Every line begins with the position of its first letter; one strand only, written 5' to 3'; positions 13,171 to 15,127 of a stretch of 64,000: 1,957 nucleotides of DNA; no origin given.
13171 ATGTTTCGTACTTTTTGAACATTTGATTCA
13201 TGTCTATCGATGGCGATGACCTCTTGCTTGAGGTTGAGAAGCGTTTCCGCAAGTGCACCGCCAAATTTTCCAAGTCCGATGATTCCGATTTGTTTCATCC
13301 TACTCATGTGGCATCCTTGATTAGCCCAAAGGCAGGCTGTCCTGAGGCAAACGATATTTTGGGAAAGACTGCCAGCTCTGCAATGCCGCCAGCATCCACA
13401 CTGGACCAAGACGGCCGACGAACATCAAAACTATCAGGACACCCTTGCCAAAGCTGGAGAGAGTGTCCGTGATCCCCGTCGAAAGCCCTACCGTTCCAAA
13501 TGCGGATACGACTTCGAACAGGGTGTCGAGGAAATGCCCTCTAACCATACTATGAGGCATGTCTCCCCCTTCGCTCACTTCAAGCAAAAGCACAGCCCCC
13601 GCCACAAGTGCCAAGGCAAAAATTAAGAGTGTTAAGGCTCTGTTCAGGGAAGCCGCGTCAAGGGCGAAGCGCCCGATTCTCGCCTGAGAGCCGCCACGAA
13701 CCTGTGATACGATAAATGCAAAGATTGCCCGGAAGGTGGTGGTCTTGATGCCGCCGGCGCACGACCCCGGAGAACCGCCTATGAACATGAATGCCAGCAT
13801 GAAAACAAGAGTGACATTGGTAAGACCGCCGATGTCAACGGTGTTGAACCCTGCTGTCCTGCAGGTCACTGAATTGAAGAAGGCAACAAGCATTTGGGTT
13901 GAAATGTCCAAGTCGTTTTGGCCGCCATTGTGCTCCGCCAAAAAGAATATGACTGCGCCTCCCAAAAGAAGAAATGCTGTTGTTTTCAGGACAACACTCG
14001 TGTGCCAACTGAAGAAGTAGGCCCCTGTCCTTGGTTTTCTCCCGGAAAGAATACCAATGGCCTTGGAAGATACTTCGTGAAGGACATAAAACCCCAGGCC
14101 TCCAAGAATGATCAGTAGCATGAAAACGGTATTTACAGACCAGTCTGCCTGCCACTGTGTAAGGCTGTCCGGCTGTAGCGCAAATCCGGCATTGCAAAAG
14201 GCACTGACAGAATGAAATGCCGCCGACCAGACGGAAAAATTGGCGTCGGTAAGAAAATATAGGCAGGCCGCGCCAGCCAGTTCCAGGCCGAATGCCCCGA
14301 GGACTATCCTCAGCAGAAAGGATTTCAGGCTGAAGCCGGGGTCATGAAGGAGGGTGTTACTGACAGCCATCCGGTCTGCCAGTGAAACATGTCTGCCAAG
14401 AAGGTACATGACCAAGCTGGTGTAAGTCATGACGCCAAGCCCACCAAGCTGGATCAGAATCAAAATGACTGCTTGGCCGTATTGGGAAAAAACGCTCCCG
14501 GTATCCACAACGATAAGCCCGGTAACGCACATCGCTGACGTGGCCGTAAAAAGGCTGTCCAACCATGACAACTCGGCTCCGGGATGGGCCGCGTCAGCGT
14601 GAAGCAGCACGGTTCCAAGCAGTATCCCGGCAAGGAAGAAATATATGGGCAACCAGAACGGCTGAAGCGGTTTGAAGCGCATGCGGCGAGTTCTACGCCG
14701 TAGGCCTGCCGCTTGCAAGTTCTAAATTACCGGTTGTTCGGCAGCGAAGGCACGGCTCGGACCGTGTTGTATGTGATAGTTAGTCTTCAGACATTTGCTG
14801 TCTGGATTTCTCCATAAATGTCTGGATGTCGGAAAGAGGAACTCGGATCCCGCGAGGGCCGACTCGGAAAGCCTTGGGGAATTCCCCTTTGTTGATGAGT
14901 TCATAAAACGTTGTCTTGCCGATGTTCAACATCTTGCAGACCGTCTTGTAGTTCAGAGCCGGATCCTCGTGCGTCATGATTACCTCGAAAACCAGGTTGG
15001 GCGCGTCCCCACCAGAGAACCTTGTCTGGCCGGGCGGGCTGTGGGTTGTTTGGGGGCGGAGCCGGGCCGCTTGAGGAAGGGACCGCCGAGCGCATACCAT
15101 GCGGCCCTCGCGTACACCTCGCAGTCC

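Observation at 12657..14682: Complete KtrB-KtrA potassium uptake operon carried inside a phage DNA-packaging module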

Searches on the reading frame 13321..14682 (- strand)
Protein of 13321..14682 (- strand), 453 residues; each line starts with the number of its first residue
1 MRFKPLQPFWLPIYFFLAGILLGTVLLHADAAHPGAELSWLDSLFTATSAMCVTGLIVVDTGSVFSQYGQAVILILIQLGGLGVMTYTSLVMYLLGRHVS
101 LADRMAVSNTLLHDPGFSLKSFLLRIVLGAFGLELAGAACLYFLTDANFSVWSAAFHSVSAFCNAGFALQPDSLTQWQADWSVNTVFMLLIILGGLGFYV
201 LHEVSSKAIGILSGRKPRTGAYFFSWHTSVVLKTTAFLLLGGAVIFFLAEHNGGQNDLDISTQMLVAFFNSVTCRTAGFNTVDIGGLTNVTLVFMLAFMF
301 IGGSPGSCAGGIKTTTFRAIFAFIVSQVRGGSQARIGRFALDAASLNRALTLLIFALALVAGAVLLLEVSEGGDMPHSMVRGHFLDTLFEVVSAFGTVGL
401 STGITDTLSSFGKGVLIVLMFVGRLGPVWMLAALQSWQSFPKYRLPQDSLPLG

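Call 9: search_protein_families(library=pfam, proteins=[window:13321-14682:-])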
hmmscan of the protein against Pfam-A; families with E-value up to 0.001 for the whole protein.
window:13321-14682:- (453 aa): 1 family
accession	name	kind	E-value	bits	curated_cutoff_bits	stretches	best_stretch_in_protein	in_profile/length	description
PF02386.22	TrkH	-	8.9e-62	209.6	27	1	26-426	45-482/502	Cation transport protein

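Call 10: search_protein_families(library=ncbifam, proteins=[window:13321-14682:-])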
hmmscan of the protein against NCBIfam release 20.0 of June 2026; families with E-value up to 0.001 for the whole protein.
window:13321-14682:- (453 aa): 2 families
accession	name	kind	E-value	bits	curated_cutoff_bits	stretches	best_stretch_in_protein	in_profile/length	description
TIGR00933.1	2a38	subfamily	1.8e-88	297.3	331.15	1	35-424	11-391/391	TrkH family potassium uptake protein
TIGR00934.2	2a38euk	subfamily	8e-24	84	441.9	2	151-424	525-819/834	TRK family potassium/sodium uptake transporter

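Call 11: search_dna_similar(query=window:13321-14682:-, collection=phages, mode=protein, max_rows=25)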
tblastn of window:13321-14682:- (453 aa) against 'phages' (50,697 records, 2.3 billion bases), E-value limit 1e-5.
Records with a match: 27; places in all: 27; records where one place covers at least 80% of the query: 24.
Best place of each record, by identity: <60% 27.
By first word of the organism name: Bacteriophage 10; Listeria 8; Enterococcus 4; Staphylococcus 3; Acinetobacter 2.
By host as written in the record: - 14; Listeria monocytogenes 8; Enterococcus faecalis 2; Staphylococcus aureus 2; Staphylococcus pseudintermedius 1.
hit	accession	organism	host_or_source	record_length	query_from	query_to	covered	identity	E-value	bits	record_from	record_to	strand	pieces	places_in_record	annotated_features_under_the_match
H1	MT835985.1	Bacteriophage sp.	human fecal samples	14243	2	453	100%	37.3%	5e-46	177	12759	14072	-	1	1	record has no annotation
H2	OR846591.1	Enterococcus phage Efs 1-1-1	Enterococcus faecalis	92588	15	453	97%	36.0%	6e-39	156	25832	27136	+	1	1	record has no annotation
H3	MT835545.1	Bacteriophage sp.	human fecal samples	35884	16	435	93%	36.0%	2e-46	178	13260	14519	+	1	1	record has no annotation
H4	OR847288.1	Listeria phage LM 4-11-1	Listeria monocytogenes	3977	32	453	93%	35.6%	3e-35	145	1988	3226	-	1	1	record has no annotation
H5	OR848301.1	Listeria phage LM 4-14-1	Listeria monocytogenes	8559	32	453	93%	35.6%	3e-35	145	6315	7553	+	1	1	record has no annotation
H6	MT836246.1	Bacteriophage sp.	human fecal samples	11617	16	453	97%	34.1%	7e-47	179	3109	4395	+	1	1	record has no annotation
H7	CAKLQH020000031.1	Acinetobacter phage MD-2021a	not known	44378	1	453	100%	32.8%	1e-33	140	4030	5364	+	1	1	trkG: Trk system potassium uptake protein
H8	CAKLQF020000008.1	Acinetobacter phage MD-2021a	not known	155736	1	453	100%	32.8%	1e-33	140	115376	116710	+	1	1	trkG: Trk system potassium uptake protein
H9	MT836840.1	Bacteriophage sp.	human fecal samples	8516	16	445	95%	34.4%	2e-46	177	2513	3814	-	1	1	record has no annotation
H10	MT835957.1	Bacteriophage sp.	human fecal samples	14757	16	453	97%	33.6%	2e-37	151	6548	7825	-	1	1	record has no annotation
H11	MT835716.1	Bacteriophage sp.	human fecal samples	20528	16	453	97%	33.5%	8e-39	155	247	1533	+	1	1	record has no annotation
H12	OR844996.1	Staphylococcus phage SA 1306 Kay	Staphylococcus aureus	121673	7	452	98%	32.5%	4e-38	154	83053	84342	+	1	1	record has no annotation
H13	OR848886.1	Listeria phage LM 4-14-1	Listeria monocytogenes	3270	2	453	100%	32.0%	2e-32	136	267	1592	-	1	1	record has no annotation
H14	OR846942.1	Listeria phage LM 4-11-1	Listeria monocytogenes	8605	2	453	100%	32.0%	2e-32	136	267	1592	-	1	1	record has no annotation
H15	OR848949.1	Listeria phage LM 4-14-1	Listeria monocytogenes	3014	2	453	100%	31.8%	4e-32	135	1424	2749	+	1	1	record has no annotation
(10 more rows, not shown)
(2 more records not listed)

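Call 18: find_homologous_proteins(query=window:13321-14682:-)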
Query window:13321-14682:- (453 aa): 8000 proteins with E <= 0.001 among 8000 candidates; the best 120 are listed. Only proteins of 249 to 793 residues were searched: fused or split forms outside these lengths cannot appear, so this answer is no evidence that the protein stands alone or is whole; find_related_loci, which searches DNA, has no such limit.
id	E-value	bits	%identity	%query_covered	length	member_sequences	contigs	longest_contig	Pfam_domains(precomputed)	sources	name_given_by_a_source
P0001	8.0e-292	986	100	100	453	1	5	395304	PF02386.23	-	-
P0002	2.7e-201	687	70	100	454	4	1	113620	PF02386.23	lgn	-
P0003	3.5e-196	671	67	100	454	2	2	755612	PF02386.23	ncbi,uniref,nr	ncbi:TrkH family potassium uptake protein [Salidesulfovibrio brasiliensis]|uniref:TrkH family potass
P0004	6.9e-190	650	65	100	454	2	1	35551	PF02386.23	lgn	-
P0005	1.9e-170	586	61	100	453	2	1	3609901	PF02386.23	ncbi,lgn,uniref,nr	ncbi:TrkH family potassium uptake protein [Pseudodesulfovibrio tunisiensis]|uniref:TrkH family potas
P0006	7.9e-170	584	62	100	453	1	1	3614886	PF02386.23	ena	-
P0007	8.0e-170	584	61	100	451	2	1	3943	PF02386.23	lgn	-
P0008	2.1e-169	582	61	100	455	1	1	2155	PF02386.23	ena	-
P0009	8.0e-169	580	62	100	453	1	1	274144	PF02386.23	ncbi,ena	-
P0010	3.5e-167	575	59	100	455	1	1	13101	PF02386.23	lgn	-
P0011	1.0e-166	573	60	100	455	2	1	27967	PF02386.23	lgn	-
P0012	5.2e-166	571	60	100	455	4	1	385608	PF02386.23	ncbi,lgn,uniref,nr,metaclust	ncbi:TrkH family potassium uptake protein [Paucidesulfovibrio longus]|uniref:TrkH family potassium u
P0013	1.5e-165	570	59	100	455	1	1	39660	PF02386.23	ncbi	ncbi:MAG: TrkH family potassium uptake protein [Desulfovibrio sp.]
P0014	5.8e-165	568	58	100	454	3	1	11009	PF02386.23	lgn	-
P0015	2.8e-164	565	59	100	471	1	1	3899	PF02386.23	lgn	-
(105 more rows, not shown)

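Call 23: find_encoding_contigs(protein=P0001, flank=10000, max_places=6)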
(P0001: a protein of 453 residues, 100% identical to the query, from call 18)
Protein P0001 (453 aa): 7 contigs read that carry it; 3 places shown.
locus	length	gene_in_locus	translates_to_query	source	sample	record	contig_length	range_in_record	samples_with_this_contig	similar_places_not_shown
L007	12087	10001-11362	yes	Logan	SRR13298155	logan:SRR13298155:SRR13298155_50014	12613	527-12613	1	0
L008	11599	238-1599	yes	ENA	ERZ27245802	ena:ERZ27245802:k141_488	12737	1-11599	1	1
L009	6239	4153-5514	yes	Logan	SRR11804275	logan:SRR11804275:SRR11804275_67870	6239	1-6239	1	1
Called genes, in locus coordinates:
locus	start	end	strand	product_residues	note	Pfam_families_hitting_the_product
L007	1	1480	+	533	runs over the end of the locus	PF08706:D5_N, PF19263:DUF5906 (faint)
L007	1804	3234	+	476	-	-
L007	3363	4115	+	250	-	-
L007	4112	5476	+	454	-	PF22555:DAM-like-phage1, PF22559:GNAT-phage-like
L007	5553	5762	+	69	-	-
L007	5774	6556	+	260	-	-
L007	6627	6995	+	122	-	PF22751:DUF488-N3a (weak)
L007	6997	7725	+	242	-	-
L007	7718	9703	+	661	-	PF05876:GpA_ATPase, PF20454:GpA_nuclease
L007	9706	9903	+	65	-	PF05930:Phage_AlpA (weak), PF12728:HTH_17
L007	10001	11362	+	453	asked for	PF02386:TrkH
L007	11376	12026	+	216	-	PF02254:TrkA_N, PF03807:F420_oxidored (weak), PF02080:TrkA_C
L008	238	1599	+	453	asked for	PF02386:TrkH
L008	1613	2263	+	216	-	PF02254:TrkA_N, PF03807:F420_oxidored (weak), PF02080:TrkA_C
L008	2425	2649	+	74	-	-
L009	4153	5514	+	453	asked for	PF02386:TrkH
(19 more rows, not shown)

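Call 24: find_encoding_contigs(protein=P0002, flank=10000, max_places=4)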
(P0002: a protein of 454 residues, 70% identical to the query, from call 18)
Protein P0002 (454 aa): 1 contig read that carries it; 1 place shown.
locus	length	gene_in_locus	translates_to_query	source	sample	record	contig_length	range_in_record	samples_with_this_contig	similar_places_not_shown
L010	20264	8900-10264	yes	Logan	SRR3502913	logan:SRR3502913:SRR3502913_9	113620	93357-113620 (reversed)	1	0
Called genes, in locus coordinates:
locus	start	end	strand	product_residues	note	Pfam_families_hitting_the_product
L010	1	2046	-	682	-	?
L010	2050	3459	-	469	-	PF00289:Biotin_carb_N, PF02786:CPSase_L_D2, PF02785:Biotin_carb_C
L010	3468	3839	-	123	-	PF07238:PilZ (weak)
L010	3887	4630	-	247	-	PF13677:MotB_plug, PF00691:OmpA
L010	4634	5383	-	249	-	PF20560:MotA_N (weak), PF01618:MotA_ExbB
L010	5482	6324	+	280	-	PF01048:PNP_UDP_1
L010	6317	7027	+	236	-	PF17680:FlgO (faint)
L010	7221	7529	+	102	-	PF13424:TPR_12 (weak)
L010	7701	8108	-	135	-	-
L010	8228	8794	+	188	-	PF00004:AAA (weak), PF13189:Cytidylate_kin2 (faint), PF13238:AAA_18 (weak), PF13671:AAA_33 (faint), PF01202:SKI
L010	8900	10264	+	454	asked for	PF02386:TrkH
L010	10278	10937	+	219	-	PF02254:TrkA_N, PF02080:TrkA_C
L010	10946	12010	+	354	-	PF01264:Chorismate_synt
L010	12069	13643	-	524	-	-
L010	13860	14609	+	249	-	-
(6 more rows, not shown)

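Call 35: search_solved_structures(query=window:13321-14682:-, show_alignments=2)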
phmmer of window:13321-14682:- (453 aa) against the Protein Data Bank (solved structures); distinct sequences matched with E-value up to 0.001: 12.
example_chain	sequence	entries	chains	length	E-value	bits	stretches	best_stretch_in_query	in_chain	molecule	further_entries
8k1s_I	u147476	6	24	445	3.9e-67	230.3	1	2-434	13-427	Ktr system potassium uptake protein B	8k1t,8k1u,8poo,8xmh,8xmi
4j7c_I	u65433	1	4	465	4.6e-67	230.1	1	2-434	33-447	Ktr system potassium uptake protein B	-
5but_I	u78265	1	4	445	2.1e-64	221.3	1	2-434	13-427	Ktr system potassium uptake protein B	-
7zpr_I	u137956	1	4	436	3e-57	197.7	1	16-435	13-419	Ktr system potassium uptake protein B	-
7zp9_I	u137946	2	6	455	4.6e-57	197.1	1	16-435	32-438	Ktr system potassium uptake protein B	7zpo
8k69_A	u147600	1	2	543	1.1e-11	47.6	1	6-98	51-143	Cation transporter HKT2;2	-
8k66_A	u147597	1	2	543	5.4e-11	45.3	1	6-98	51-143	Cation transporter HKT2;1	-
8y6m_A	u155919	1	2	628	2.3e-10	43.2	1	6-92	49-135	Cation transporter HKT2;1,Soluble cytochrome b562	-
8w9t_A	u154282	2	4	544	2.1e-08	36.8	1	6-103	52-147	HKT2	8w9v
8y6n_A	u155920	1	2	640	9.2e-06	28.1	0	7-90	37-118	Sodium transporter HKT1.5,Soluble cytochrome b562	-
8y6l_A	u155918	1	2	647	3e-05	26.4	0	7-90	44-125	Cation transporter HKT1;5,Soluble cytochrome b562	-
8y6j_A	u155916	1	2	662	0.00029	23.1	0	154-302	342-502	Cation transporter HKT1;1,Soluble cytochrome b562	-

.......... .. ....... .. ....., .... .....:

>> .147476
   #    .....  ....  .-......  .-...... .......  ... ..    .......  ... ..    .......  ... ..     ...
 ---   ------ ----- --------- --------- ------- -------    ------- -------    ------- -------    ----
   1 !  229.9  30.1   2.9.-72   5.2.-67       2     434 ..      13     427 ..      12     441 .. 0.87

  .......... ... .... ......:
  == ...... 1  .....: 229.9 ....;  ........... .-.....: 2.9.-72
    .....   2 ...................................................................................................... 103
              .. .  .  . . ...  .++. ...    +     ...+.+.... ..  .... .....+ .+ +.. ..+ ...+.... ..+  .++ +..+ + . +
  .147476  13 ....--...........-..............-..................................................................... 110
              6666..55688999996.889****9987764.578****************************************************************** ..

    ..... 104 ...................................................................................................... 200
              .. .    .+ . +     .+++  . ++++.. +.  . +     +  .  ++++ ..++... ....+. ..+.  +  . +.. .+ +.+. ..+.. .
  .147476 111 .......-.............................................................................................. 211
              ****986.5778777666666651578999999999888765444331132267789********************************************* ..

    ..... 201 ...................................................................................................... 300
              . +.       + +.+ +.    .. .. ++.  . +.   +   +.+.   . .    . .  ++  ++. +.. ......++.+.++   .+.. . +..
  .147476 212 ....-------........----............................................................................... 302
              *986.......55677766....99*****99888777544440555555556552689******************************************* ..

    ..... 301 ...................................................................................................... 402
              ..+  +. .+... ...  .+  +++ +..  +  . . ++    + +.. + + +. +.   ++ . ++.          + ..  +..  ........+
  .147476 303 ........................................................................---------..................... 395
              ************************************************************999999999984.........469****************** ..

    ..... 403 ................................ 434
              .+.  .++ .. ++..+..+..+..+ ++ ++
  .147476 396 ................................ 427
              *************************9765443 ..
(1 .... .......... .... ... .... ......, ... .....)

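Call 61: find_related_loci(query=A5, collection=viral_contigs, flank=8000)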
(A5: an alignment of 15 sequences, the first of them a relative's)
Query A5 (453 aa) in viral_contigs; peptide patterns used: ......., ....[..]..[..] (x = any residue, [..] = any of these).
82 stretches matched a pattern; 19 encode a relative of the query (tblastn E <= 1e-3); 19 distinct loci.
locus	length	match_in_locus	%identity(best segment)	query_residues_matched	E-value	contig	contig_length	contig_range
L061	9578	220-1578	100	1-453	0e+0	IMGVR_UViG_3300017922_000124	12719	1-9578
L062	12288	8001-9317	35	2-453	8e-70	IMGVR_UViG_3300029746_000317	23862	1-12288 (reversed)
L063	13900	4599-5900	36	7-453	2e-65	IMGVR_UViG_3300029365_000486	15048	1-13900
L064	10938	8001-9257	37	2-428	2e-63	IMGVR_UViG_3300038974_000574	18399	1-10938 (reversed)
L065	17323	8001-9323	35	2-453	6e-63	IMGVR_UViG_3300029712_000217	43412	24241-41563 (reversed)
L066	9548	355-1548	37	42-453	2e-61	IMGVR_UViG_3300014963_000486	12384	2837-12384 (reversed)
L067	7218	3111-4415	36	6-453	5e-59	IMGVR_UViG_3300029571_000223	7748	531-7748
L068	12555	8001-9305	36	6-453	2e-58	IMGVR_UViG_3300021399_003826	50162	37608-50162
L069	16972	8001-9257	37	2-428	2e-57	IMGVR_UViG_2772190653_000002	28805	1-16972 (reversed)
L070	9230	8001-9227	34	31-453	1e-56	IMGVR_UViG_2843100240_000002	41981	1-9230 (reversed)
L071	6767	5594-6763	36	6-390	1e-56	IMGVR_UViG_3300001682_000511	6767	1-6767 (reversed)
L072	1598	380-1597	35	31-450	8e-59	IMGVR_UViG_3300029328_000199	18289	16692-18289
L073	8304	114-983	36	156-453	4e-37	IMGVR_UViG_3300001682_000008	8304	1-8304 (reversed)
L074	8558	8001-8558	39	32-207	2e-30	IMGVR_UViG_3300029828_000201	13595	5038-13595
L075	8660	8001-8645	41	2-206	2e-29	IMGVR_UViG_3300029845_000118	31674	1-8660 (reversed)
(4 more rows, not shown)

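Call 66: search_protein_families(library=pfam, proteins=[L065:1810-4527:-, L065:5990-7882:-, L065:10609-11940:-, L065:12070-13158:-, L065:14165-16051:-, L069:3692-5050:-, L069:5676-7442:-, L069:10626-11594:-, L069:12679-13704:+, L069:14874-16226:-], max_evalue=0.00001)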
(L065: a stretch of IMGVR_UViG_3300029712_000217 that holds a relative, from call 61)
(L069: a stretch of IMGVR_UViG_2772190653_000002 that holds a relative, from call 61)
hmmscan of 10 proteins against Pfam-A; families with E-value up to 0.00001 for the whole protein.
L065:1810-4527:- (905 aa): 4 families
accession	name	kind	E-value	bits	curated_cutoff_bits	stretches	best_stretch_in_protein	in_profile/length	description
PF00122.25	E1-E2_ATPase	-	7.7e-60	201.9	28.1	1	243-422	2-181/181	E1-E2 ATPase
PF00403.32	HMA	-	7.6e-39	132.4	24.8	3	8-67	2-61/62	Heavy-metal-associated domain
PF00702.32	Hydrolase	-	1e-32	114.6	26.4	1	438-656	1-191/191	haloacid dehalogenase-like hydrolase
PF08282.18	Hydrolase_3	-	2.2e-06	28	20.9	0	628-677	195-244/255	haloacid dehalogenase-like hydrolase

L065:5990-7882:- (630 aa): 3 families
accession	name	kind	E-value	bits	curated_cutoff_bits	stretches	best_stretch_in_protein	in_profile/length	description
PF13493.11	DUF4118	-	5.9e-27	94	28.4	1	151-256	2-106/107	Domain of unknown function (DUF4118)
PF02518.31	HATPase_c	-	7.7e-22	78.3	26.4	1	516-623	2-109/111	Histidine kinase-, DNA gyrase B-, and HSP90-like ATPase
PF00512.31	HisKA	-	1e-13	51.5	26.9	1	404-471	2-66/66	His Kinase A (phospho-acceptor) domain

L065:10609-11940:- (443 aa): 2 families
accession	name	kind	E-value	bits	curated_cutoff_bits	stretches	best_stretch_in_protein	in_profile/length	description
PF13635.12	DUF4143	-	6.7e-33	114.1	28.1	1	234-392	1-158/160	Domain of unknown function (DUF4143)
PF13173.12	AAA_14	-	1.4e-31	109.6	27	1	31-165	2-129/129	AAA domain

L065:12070-13158:- (362 aa): 2 families
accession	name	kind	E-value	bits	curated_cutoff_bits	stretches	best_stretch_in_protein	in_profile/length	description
PF01070.24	FMN_dh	-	1.6e-63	215.3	24.9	2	217-361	204-348/350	FMN-dependent dehydrogenase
PF01645.23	Glu_synthase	-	8.5e-07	28.9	20.4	1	252-317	242-306/369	Conserved region in glutamate synthase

L065:14165-16051:- (628 aa): 4 families
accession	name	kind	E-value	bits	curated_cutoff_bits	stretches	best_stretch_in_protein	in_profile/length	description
PF13416.11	SBP_bac_8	-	1.4e-30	107.4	27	1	315-576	3-267/279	Bacterial extracellular solute-binding protein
PF13343.11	SBP_bac_6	-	2.9e-22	79.8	24.6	1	348-574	5-224/245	Bacterial extracellular solute-binding protein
PF00528.27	BPD_transp_1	-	2.1e-16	60.7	26.4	1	77-249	2-170/184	Binding-protein-dependent transport system inner membrane component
PF01547.30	SBP_bac_1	-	1.1e-12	49.1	26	1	316-558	15-306/307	Bacterial extracellular solute-binding protein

L069:3692-5050:- (452 aa): 3 families
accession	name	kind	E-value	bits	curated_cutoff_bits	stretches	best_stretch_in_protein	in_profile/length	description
PF00176.29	SNF2-rel_dom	-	7.7e-33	114.3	24.9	1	15-266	29-283/290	SNF2-related domain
PF00271.37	Helicase_C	-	2.1e-14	54.1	23.5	1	287-397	2-110/110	Helicase conserved C-terminal domain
PF04851.21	ResIII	-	6.1e-11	42.9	22.5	1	14-145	34-162/164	Type III restriction enzyme, res subunit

L069:5676-7442:- (588 aa): 0 families

L069:10626-11594:- (322 aa): 2 families
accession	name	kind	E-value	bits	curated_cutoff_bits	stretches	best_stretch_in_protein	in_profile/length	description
PF07508.19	Recombinase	-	2.6e-13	50.5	21.1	1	4-69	43-102/102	Recombinase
PF13408.12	Zn_ribbon_recom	-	1.7e-09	38.4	25.3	1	90-150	2-56/58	Recombinase zinc beta ribbon domain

L069:12679-13704:+ (341 aa): 4 families
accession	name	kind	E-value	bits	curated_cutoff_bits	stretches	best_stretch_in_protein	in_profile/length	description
PF01555.25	N6_N4_Mtase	-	3.4e-13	50.5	26.7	1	154-330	1-220/221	DNA methylase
PF01170.24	UPF0020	-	7e-07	29.6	22.3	0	125-207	95-181/197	RMKL-like, methyltransferase domain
PF03602.21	Cons_hypoth95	-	2.2e-06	27.9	24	0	131-187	89-146/182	Conserved hypothetical protein 95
PF13649.12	Methyltransf_25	-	9.5e-06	26.7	27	0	294-334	1-42/97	Methyltransferase domain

L069:14874-16226:- (450 aa): 0 families

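Call 73: search_protein_families(library=padloc, proteins=[window:13321-14682:-], max_evalue=0.001)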
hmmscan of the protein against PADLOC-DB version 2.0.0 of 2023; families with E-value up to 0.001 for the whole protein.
window:13321-14682:- (453 aa): 0 families

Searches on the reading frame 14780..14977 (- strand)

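Call 9: search_protein_families(library=pfam, proteins=[window:14780-14977:-])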
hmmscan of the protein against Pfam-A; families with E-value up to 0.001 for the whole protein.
window:14780-14977:- (65 aa): 2 families
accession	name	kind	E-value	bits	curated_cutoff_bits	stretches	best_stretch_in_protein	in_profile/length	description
PF12728.13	HTH_17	-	1.1e-11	45.3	27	1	12-58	6-50/51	Helix-turn-helix domain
PF05930.18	Phage_AlpA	-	1.5e-05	25.2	21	1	9-52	5-48/51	Prophage CP4-57 regulatory protein (AlpA)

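Call 10: search_protein_families(library=ncbifam, proteins=[window:14780-14977:-])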
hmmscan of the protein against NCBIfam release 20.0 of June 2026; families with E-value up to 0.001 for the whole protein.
window:14780-14977:- (65 aa): 2 families
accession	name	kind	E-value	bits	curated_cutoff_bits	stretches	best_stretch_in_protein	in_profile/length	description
TIGR01764.1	excise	domain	6.9e-10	39.1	28.8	1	10-57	4-49/49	excisionase family DNA-binding protein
NF047737.1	antiphage_MADS1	equivalog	0.00063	19.9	80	1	8-40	4-35/49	methylation-associated defense system helix-turn-helix domain-containing protein MAD1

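Call 73: search_protein_families(library=padloc, proteins=[window:14780-14977:-], max_evalue=0.001)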
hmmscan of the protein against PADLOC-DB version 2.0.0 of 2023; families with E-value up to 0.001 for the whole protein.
window:14780-14977:- (65 aa): 1 family
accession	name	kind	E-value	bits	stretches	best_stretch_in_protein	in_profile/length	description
PDLC04133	mad1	-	4.4e-05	21.7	1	5-60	3-56/60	mads_1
